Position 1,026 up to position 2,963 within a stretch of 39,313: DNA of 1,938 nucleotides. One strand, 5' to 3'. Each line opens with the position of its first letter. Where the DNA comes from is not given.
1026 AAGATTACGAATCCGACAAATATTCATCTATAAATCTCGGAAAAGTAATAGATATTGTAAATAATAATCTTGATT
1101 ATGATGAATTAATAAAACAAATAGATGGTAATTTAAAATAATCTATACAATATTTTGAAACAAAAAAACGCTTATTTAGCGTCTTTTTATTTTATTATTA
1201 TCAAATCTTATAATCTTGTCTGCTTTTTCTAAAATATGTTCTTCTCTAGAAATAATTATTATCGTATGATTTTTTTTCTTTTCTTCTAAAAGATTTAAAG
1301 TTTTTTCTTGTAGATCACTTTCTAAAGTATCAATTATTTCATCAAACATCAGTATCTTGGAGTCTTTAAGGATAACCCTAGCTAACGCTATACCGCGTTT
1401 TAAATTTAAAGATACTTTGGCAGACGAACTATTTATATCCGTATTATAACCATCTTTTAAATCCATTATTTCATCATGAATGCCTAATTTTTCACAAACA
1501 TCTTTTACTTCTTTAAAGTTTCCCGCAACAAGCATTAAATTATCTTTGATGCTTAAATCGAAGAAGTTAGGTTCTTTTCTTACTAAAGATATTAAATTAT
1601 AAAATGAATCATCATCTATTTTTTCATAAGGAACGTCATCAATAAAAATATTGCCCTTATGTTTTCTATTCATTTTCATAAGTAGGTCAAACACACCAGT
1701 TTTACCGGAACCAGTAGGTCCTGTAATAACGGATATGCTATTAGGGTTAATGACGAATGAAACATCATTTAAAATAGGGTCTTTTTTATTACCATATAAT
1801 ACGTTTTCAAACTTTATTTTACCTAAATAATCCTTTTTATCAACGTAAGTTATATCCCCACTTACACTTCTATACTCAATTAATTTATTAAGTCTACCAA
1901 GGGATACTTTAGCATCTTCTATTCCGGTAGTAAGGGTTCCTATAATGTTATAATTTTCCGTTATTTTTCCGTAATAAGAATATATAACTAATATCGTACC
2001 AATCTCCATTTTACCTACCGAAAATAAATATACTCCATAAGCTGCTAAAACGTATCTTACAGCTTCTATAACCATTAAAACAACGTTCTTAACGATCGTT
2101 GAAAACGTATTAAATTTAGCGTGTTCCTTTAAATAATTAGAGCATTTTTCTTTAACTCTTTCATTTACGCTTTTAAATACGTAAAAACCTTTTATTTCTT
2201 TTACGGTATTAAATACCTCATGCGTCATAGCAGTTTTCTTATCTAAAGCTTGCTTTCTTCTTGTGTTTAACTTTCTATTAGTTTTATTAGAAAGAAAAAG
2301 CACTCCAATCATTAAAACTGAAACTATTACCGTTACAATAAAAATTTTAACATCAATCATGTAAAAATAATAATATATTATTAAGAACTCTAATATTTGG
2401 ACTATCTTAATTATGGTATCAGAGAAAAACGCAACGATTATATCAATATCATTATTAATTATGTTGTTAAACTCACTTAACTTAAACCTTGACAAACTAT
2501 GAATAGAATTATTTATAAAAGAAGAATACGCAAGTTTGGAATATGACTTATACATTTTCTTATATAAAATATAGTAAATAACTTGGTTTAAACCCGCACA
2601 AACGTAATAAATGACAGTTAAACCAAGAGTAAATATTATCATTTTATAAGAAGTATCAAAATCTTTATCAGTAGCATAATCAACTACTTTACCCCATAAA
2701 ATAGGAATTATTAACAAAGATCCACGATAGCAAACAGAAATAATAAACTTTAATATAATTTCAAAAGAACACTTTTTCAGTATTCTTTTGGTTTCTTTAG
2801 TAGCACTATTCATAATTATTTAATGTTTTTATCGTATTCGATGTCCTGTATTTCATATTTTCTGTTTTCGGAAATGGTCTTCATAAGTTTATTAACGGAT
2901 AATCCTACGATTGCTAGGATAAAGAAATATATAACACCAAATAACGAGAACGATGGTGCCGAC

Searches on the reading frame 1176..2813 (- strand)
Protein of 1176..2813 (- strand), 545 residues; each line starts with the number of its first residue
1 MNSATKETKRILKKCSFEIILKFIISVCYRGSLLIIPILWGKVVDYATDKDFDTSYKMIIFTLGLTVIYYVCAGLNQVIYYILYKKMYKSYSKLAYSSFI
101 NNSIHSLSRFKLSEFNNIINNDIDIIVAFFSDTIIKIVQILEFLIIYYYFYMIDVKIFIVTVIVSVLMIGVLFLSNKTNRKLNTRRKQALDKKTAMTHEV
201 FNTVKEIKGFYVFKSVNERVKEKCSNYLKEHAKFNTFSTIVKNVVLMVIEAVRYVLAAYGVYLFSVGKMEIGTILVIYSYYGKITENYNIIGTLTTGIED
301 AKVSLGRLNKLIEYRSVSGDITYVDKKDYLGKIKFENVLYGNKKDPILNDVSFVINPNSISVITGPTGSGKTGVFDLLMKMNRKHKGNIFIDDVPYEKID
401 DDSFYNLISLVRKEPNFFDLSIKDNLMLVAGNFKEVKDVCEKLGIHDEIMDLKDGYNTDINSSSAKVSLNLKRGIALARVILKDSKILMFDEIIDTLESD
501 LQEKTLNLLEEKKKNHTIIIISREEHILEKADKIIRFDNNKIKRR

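Call 9: search_protein_families(library=pfam, proteins=[window:1176-2813:-], max_evalue=0.01)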
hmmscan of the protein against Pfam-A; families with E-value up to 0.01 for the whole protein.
window:1176-2813:- (545 aa): 4 families
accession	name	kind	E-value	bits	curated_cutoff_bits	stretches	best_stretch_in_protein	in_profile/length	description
PF00664.28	ABC_membrane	-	5.7e-20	72.6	28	1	20-281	2-267/274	ABC transporter transmembrane region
PF00005.33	ABC_tran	-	5.4e-16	59.9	25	1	348-492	1-134/137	ABC transporter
PF02463.25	SMC_N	-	2.3e-06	27.6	40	1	482-538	156-212/220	RecF/RecN/SMC N terminal domain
PF01637.24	ATPase_2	-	0.0028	17.9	33.2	1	356-519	18-150/225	ATPase domain predominantly from Archaea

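Call 31: search_protein_families(library=ncbifam, proteins=[window:1176-2813:-], max_evalue=0.00001)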
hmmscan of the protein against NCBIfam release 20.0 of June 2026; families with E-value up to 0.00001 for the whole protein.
window:1176-2813:- (545 aa): 114 families (the best 25 are shown)
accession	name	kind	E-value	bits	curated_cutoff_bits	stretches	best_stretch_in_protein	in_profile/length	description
TIGR03375.1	type_I_sec_LssB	subfamily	4.3e-53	180.6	693.1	1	128-542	259-679/696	type I secretion system permease/ATPase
TIGR00958.1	3a01208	subfamily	8.9e-48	163.1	874.6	1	20-543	164-692/711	antigen peptide transporter 2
TIGR01846.1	type_I_sec_HlyB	subfamily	5e-42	144.1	725.55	1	24-542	146-669/694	type I secretion system permease/ATPase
TIGR02204.1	MsbA_rel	hypoth_equivalog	7.4e-40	137.2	780.4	1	60-542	70-552/576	ABC transporter, permease/ATP-binding protein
TIGR02203.1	MsbA_lipidA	equivalog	3.5e-39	134.7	602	1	74-542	81-546/572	lipid A export permease/ATP-binding protein MsbA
TIGR01193.1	bacteriocin_ABC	subfamily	3.9e-39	134.8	523.85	1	58-542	195-686/708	peptide cleavage/export ABC transporter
TIGR01842.1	type_I_sec_PrtD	subfamily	2e-38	132.3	510.15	1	57-543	44-532/544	type I secretion system permease/ATPase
NF008364.0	PRK11160.1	equivalog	3.8e-38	131.4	630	1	95-543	99-553/575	heme ABC transporter ATP-binding protein/permease CydC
NF045998.1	cleave_ABC_plasm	equivalog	3.4e-37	128.1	500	1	7-535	143-671/673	Mbov_0121 family peptidase domain-containing ABC transporter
TIGR03796.1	NHLM_micro_ABC1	equivalog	8.3e-37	126.7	853.3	1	7-544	144-691/710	NHLP family bacteriocin export ABC transporter peptidase/permease/ATPase subunit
TIGR02868.1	CydC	equivalog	2.4e-36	125.5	329.05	1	95-524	92-529/530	thiol reductant ABC exporter subunit CydC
NF008055.0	PRK10789.1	equivalog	1.1e-35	123.1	845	1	20-544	23-550/590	SmdA family multidrug ABC transporter permease/ATP-binding protein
NF010178.0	PRK13657.1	equivalog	4.3e-35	121.2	733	1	34-542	36-547/588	glucan ABC transporter ATP-binding protein/ permease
TIGR02857.1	CydD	equivalog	4e-34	118.5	435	1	330-536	320-528/529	thiol reductant ABC exporter subunit CydD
NF045513.1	HepA_fam_ABC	equivalog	1.6e-33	116.1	725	1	56-542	95-586/610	heterocyst formation ABC transporter subunit HepA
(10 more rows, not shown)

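Call 56: search_protein_families(library=padloc, proteins=[window:1176-2813:-], max_evalue=0.01)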
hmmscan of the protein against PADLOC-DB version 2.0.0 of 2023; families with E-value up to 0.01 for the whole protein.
window:1176-2813:- (545 aa): 2 families
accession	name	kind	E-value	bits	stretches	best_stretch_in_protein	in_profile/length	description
PDLC04135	mad3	-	1.5e-13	49.1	2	472-539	269-339/374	mads_3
PDLC04140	mad8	-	1.1e-05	23.1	1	341-380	7-49/314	mads_8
